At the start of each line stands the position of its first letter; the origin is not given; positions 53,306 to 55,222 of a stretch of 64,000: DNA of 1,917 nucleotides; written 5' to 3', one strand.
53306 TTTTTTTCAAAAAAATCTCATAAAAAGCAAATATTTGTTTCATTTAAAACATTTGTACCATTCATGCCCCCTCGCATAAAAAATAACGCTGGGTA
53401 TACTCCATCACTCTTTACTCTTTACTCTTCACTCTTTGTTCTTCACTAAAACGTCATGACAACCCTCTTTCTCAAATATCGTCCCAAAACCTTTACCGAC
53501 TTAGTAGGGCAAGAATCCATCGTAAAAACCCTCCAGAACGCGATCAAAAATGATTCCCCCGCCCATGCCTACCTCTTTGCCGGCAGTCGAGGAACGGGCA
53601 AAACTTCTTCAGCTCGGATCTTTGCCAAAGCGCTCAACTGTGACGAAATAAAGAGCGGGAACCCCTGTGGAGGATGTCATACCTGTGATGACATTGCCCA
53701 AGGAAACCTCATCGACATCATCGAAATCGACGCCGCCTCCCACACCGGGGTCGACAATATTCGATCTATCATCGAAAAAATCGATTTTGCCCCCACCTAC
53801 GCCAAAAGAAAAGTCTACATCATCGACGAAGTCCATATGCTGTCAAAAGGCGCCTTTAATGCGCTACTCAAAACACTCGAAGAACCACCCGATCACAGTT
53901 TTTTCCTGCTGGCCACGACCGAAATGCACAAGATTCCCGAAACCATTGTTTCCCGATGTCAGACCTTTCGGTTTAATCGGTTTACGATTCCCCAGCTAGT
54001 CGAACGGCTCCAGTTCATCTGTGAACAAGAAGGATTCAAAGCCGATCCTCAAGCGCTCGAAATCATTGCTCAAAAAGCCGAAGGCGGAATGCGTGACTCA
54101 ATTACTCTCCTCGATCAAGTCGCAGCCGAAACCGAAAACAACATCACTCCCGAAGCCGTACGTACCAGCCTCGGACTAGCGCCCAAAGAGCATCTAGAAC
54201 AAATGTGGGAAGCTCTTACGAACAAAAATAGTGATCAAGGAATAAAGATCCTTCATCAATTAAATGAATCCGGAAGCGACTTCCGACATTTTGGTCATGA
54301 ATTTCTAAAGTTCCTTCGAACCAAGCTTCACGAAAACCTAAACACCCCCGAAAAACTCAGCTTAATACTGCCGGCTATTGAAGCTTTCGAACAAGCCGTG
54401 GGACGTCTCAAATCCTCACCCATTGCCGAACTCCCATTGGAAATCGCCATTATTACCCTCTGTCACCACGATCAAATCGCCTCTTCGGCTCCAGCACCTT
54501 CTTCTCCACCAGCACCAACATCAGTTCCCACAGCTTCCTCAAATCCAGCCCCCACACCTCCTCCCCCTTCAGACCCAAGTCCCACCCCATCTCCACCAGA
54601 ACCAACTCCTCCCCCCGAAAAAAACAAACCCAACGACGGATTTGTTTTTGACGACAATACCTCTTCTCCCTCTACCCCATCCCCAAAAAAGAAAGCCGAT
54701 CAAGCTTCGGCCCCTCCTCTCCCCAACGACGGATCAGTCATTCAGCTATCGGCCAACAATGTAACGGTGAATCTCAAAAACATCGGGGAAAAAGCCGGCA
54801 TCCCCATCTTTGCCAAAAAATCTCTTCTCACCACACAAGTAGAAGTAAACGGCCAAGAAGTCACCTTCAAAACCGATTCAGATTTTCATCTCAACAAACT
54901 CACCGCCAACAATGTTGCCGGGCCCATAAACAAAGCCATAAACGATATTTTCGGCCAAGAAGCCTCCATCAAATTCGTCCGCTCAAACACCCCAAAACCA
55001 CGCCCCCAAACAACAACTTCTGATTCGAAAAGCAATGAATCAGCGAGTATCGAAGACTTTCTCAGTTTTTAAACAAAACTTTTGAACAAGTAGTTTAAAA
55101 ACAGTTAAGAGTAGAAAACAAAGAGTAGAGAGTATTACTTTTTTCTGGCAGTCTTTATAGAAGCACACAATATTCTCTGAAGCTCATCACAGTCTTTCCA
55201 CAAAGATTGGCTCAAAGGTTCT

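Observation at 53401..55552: Polarity rule for heptamer arrays: pyrimidine-type array 5' of a gene, complementary purine-type array 3' of it (possible mRNA 5'-3' end pairing)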

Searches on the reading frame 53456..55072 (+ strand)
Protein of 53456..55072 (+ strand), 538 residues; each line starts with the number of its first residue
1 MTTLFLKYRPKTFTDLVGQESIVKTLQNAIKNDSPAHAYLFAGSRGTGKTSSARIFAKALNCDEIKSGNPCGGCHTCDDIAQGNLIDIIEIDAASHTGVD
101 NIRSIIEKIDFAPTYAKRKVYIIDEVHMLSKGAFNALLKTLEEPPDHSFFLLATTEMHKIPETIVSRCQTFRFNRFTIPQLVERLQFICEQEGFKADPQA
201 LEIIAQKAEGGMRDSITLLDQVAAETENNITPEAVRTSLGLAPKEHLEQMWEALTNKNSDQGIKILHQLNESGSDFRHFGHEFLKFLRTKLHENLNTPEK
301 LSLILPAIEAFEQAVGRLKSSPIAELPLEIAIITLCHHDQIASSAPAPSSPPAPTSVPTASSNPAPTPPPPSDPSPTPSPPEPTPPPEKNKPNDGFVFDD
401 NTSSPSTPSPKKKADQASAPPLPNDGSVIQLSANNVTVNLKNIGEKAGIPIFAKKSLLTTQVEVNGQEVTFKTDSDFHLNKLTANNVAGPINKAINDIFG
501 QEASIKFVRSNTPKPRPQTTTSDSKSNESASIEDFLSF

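Call 8: find_encoding_contigs(protein=window:53456-55072:+, flank=10000, max_places=10)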
Protein window:53456-55072:+ (538 aa): 4 contigs read that carry it; 3 places shown.
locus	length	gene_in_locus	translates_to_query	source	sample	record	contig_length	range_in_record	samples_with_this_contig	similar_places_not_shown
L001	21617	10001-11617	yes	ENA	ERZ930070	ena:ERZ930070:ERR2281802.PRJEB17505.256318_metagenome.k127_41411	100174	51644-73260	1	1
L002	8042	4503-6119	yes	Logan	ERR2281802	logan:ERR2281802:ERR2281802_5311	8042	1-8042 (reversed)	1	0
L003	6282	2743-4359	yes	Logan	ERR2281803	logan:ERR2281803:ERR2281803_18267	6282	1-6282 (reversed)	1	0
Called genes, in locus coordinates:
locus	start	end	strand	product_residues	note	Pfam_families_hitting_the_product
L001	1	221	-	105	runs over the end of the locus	PF12674:Zn_ribbon_2 (weak)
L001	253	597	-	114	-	PF03795:YCII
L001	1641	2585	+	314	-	PF18895:T4SS_pilin (weak)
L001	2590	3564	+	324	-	PF18895:T4SS_pilin (weak)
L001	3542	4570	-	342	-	-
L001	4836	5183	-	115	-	PF05635:23S_rRNA_IVP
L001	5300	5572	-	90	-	-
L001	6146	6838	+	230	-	PF14559:TPR_19 (faint), PF00515:TPR_1 (faint), PF07719:TPR_2 (faint), PF13181:TPR_8 (faint), PF13428:TPR_14 (faint)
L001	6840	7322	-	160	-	-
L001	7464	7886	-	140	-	-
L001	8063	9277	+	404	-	PF05496:RuvB_N, PF07728:AAA_5 (weak), PF20720:nSTAND3 (weak), PF00004:AAA, PF16193:AAA_assoc_2, PF12002:MgsA_C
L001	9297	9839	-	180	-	-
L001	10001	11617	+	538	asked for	PF05496:RuvB_N (faint), PF13177:DNA_pol3_delta2, PF13401:AAA_22 (weak), PF00004:AAA, PF21960:RCF1-5-like_lid (weak), PF22608:DNAX_ATPase_lid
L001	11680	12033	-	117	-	PF05635:23S_rRNA_IVP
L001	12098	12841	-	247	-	PF01745:IPT (weak), PF01715:IPPT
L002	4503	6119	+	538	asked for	PF05496:RuvB_N (faint), PF13177:DNA_pol3_delta2, PF13401:AAA_22 (weak), PF00004:AAA, PF21960:RCF1-5-like_lid (weak), PF22608:DNAX_ATPase_lid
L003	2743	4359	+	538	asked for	PF05496:RuvB_N (faint), PF13177:DNA_pol3_delta2, PF13401:AAA_22 (weak), PF00004:AAA, PF21960:RCF1-5-like_lid (weak), PF22608:DNAX_ATPase_lid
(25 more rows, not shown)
